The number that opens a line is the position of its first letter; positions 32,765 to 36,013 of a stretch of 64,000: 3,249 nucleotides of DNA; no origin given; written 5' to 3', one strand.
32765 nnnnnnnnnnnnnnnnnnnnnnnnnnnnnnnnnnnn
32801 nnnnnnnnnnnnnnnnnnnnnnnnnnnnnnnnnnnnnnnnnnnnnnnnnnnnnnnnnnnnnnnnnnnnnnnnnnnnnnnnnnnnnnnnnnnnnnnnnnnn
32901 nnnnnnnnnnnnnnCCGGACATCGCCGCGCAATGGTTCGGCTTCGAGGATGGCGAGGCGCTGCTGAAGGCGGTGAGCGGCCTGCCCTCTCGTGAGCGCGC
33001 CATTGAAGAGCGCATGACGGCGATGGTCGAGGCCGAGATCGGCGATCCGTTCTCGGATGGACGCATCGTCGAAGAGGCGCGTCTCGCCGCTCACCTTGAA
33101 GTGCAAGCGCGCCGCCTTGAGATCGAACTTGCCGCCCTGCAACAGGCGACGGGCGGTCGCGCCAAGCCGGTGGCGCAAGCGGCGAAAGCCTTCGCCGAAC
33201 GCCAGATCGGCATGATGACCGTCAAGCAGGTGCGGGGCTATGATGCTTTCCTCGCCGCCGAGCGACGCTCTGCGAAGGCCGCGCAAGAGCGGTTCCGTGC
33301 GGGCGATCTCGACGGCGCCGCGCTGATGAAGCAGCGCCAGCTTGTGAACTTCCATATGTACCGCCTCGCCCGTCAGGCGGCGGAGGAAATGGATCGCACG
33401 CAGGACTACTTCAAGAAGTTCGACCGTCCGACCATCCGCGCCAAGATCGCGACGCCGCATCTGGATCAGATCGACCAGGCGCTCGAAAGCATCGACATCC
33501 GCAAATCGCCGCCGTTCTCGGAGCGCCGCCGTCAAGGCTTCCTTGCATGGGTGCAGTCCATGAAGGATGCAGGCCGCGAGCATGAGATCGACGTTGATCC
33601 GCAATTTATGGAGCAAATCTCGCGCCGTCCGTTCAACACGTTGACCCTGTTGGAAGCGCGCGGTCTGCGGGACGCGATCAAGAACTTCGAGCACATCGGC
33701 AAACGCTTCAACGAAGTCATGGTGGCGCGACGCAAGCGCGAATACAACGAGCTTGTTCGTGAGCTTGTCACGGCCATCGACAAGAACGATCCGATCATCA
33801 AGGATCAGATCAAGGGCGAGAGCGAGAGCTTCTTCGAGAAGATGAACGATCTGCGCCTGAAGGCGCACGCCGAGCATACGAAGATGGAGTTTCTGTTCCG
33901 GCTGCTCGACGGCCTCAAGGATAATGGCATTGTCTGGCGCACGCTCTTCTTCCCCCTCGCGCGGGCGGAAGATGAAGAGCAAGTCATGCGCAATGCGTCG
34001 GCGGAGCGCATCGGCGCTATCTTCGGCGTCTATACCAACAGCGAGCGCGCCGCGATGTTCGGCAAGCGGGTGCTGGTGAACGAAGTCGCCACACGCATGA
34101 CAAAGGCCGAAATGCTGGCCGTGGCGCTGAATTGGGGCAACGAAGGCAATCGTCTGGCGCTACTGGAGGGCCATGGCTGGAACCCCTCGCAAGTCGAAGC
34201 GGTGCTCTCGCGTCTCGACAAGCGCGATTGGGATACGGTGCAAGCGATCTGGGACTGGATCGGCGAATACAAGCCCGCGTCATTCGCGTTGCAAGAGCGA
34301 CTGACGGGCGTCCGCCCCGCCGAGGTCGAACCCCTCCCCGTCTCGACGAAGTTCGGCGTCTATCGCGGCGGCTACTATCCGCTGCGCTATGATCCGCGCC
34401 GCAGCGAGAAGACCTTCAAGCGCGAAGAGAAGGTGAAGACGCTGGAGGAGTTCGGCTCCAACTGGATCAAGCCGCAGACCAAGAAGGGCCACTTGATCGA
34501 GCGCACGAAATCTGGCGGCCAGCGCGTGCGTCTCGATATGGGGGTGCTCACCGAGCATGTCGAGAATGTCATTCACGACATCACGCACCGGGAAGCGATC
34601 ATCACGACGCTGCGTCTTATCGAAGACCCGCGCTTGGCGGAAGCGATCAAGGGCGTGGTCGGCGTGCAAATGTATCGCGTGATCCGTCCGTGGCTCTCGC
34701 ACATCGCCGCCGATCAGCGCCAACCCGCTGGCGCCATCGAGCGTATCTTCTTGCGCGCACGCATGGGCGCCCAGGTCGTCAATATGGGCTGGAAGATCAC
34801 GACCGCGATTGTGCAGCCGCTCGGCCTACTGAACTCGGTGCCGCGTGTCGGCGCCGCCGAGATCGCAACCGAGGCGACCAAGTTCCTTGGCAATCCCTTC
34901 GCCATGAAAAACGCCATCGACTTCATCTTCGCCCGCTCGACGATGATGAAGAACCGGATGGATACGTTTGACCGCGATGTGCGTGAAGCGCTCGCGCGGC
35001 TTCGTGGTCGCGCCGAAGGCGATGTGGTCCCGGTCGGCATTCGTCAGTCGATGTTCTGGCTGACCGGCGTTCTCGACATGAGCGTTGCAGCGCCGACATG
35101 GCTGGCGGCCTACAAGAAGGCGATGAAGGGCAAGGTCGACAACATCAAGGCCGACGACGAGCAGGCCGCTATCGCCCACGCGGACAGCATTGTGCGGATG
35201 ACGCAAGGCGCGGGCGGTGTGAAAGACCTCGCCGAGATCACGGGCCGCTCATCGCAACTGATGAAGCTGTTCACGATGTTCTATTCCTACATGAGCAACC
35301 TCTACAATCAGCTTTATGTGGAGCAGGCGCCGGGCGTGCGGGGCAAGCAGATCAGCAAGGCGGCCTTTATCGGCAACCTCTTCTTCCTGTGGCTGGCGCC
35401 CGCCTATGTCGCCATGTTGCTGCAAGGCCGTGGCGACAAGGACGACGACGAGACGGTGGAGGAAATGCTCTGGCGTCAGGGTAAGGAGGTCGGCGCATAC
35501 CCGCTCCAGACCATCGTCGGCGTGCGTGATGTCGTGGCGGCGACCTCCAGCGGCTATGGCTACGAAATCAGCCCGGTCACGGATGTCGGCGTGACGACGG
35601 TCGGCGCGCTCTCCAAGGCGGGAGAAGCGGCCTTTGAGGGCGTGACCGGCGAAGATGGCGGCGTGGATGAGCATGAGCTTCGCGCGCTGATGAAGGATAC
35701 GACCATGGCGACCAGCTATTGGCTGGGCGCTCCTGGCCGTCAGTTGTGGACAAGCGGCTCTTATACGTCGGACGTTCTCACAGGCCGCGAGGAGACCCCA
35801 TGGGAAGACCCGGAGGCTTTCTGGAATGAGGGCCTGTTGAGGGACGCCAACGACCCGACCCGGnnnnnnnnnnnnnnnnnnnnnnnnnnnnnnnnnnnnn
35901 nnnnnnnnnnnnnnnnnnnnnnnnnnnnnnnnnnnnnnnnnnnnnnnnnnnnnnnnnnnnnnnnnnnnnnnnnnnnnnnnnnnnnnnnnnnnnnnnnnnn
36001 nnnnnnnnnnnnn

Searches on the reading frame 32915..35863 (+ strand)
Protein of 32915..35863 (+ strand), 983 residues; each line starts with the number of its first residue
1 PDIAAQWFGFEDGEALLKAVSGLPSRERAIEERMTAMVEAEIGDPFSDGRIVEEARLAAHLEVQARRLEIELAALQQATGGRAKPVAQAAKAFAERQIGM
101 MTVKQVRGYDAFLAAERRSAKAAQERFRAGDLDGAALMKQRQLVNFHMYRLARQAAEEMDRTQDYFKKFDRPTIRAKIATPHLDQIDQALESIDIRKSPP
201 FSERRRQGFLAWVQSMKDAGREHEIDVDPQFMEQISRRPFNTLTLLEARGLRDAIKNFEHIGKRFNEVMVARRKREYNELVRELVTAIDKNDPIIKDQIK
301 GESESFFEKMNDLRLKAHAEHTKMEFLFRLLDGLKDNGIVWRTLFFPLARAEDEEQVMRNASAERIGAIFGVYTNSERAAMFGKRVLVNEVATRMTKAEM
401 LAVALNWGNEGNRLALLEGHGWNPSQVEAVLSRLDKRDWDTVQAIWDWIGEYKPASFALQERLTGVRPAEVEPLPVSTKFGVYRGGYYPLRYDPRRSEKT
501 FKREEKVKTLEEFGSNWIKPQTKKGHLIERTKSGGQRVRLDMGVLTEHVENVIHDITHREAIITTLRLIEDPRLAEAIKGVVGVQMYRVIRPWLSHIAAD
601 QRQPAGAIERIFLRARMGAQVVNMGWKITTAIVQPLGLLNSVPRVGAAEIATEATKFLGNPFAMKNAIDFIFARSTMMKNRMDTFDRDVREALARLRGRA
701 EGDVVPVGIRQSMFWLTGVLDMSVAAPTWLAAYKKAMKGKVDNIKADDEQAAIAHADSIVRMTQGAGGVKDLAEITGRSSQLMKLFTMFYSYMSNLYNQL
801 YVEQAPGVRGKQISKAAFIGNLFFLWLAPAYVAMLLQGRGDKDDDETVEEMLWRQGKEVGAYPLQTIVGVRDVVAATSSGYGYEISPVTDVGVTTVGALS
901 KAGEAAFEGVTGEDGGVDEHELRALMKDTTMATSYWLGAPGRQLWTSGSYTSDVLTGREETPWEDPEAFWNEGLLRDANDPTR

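Call 11: search_dna_similar(query=window:32915-35863:+, collection=phages, mode=protein, max_rows=30)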
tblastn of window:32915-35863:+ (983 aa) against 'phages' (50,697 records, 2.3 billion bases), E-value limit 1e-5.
Records with a match: 48; places in all: 49; records where one place covers at least 80% of the query: 44.
Best place of each record, by identity: <60% 48.
By first word of the organism name: Xanthomonas 15; Vibrio 6; Pseudomonas 5; Caudoviricetes 5; Bordetella 5; Caulobacter 4; Cobetia 1; Octadecabacter 1; Nostoc 1; Microcystis 1; and 4 more.
By host as written in the record: - 16; Xanthomonas albilineans CFBP2523 6; Xanthomonas citri 4; Vibrio splendidus 3; Caulobacter vibrioides CB15 3; Pseudomonas fluorescens UFV 041 2; Bordetella bronchiseptica 2; Cobetia marina DSMZ4741 1; and 11 more.
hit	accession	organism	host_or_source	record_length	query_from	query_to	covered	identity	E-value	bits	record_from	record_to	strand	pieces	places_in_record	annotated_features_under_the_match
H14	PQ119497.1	Cobetia phage Carin1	Cobetia marina DSMZ4741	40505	1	969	99%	38.8%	0e+0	633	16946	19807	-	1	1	hypothetical protein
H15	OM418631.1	Pseudomonas phage UFJF_PfDIW6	Pseudomonas fluorescens UFV 041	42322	1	969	99%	29.5%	2e-90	323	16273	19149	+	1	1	hypothetical protein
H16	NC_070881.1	Pseudomonas phage UFJF_PfDIW6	Pseudomonas fluorescens UFV 041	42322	1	969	99%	29.5%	2e-90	323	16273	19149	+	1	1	hypothetical protein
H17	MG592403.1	Vibrio phage 1.021.A._10N.222.51.F9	Vibrio splendidus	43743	1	960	98%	29.8%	7e-101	354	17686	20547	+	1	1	coil containing protein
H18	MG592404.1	Vibrio phage 1.021.B._10N.222.51.F9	Vibrio splendidus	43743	1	960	98%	29.8%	7e-101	354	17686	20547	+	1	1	coil containing protein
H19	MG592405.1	Vibrio phage 1.021.C._10N.222.51.F9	Vibrio splendidus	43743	1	960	98%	29.8%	7e-101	354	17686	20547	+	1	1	coil containing protein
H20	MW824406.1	Vibrio phage PS25B.1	Vibrio crassostreae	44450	1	960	98%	29.7%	1e-105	369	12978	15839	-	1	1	hypothetical protein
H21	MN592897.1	Vibrio phage MZH0603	Vibrio variabilis R-40492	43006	1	960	98%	28.4%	7e-103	360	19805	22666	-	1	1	coil containing protein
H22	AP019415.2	Pseudomonas phage HU1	Pseudomonas lactis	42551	2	904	92%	30.2%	8e-92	327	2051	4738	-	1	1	hypothetical protein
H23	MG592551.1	Vibrio phage 1.185.O._10N.286.49.C2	Vibrio sp.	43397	1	960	98%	28.4%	5e-100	352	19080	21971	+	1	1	coil containing protein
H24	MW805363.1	Octadecabacter Antarctic BD virus 1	Octadecabacter sp. strain IceBac 419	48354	2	944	96%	28.5%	7e-91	325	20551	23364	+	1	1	lysin containing a beta/gamma crystallin motif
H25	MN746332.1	Caulobacter phage SR18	Caulobacter vibrioides CB15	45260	1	875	89%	30.2%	6e-100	352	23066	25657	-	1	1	hypothetical protein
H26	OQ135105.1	Caulobacter phage BL94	Caulobacter vibrioides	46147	1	875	89%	30.2%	6e-100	352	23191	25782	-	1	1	BL94_gp037c: lysis protein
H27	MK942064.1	Caulobacter phage Jess A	Caulobacter vibrioides CB15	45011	1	875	89%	30.2%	6e-100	352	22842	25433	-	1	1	lysis protein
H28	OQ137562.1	Caulobacter phage RapA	Caulobacter vibrioides CB15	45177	1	875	89%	30.2%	6e-100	352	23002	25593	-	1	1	RapA_gp039c: lysis protein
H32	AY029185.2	Bordetella phage BPP-1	-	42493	1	855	87%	27.4%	1e-79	291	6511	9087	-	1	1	bbp10: Bbp10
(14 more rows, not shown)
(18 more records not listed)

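Call 13: get_annotated_region(hit=H14, flank=9000)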
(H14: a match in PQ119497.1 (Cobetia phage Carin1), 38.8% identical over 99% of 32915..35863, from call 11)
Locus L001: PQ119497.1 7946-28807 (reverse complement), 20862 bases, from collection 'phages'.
description: Cobetia phage Carin1, complete genome.
organism: Cobetia phage Carin1 (NCBI taxid 3241087)
taxonomy: Viruses; Duplodnaviria; Heunggongvirae; Uroviricota; Caudoviricetes
host: Cobetia marina DSMZ4741; source: marine waters; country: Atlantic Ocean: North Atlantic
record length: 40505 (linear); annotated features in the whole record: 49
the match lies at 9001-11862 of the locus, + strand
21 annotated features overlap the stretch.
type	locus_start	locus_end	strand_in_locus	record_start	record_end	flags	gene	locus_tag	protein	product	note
CDS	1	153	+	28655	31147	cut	-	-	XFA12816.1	tail nozzle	gp36; structurally identified and validated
CDS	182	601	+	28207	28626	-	-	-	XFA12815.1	hypothetical protein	gp35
CDS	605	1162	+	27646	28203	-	-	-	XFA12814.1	hypothetical protein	gp34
CDS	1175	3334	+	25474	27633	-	-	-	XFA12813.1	putative lysozyme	gp33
CDS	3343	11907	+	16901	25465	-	-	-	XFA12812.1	hypothetical protein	gp32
CDS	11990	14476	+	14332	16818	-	-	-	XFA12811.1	EPS depolymerase Dpo31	gp31; structurally identified and validated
CDS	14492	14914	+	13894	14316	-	-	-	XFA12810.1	hypothetical protein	gp30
CDS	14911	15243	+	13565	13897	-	-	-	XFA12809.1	hypothetical protein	gp29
CDS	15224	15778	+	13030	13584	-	-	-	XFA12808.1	putative N-acetylmuramoyl-L-alanine amidase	gp28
CDS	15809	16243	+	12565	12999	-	-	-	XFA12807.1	hypothetical protein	gp27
CDS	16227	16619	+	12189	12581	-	-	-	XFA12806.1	hypothetical protein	gp26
CDS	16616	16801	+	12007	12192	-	-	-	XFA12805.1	hypothetical protein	gp25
CDS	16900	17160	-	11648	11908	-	-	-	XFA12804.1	hypothetical protein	gp24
CDS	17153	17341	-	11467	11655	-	-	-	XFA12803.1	hypothetical protein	gp23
CDS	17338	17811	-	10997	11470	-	-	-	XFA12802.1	hypothetical protein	gp22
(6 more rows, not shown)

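Call 14: get_annotated_region(hit=H32, flank=7000)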
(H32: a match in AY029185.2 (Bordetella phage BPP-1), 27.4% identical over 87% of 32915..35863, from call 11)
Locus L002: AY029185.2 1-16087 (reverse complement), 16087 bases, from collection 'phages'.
description: Bordetella phage BPP-1, complete genome.
organism: Bordetella phage BPP-1 (NCBI taxid 2885909)
taxonomy: Viruses; Duplodnaviria; Heunggongvirae; Uroviricota; Caudoviricetes; Rauchvirus; Rauchvirus BPP1
host: -; source: -; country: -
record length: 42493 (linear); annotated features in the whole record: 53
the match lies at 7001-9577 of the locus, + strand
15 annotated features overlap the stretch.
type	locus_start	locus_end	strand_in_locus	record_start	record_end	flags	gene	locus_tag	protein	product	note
CDS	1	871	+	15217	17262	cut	bbp13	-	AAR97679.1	Bbp13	-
CDS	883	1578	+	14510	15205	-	bbp12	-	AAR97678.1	Bbp12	-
CDS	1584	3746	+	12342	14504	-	bbp11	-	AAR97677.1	Bbp11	-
CDS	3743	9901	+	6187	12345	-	bbp10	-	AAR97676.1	Bbp10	-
CDS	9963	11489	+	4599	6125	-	bbp9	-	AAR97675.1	Bbp9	-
CDS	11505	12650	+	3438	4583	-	mtd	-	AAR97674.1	phage tail protein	major tropism determinant; Mtd; mediates phage attachment to bacterial surface; element of tropism switching cassette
repeat_region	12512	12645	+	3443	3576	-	mtd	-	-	-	variable region 1; VR1; element of tropism switching cassette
CDS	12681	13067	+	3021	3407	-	bbp7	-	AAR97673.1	Bbp7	-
repeat_region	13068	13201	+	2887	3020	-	-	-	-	-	template repeat; TR; element of tropism-switching cassette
CDS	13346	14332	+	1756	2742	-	brt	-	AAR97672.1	reverse transcriptase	Brt; Bordetella reverse transcriptase; element of tropism-switching cassette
CDS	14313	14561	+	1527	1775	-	bbp4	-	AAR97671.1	Bbp4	-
CDS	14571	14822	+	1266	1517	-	bbp3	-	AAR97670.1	Bbp3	-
CDS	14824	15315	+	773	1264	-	bbp2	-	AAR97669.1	Bbp2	-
CDS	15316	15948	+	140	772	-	bbp1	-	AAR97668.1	Bbp1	-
misc_feature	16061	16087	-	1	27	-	-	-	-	-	phage attachment site; identical to 3' region of His-tRNA of Bordetella pertussis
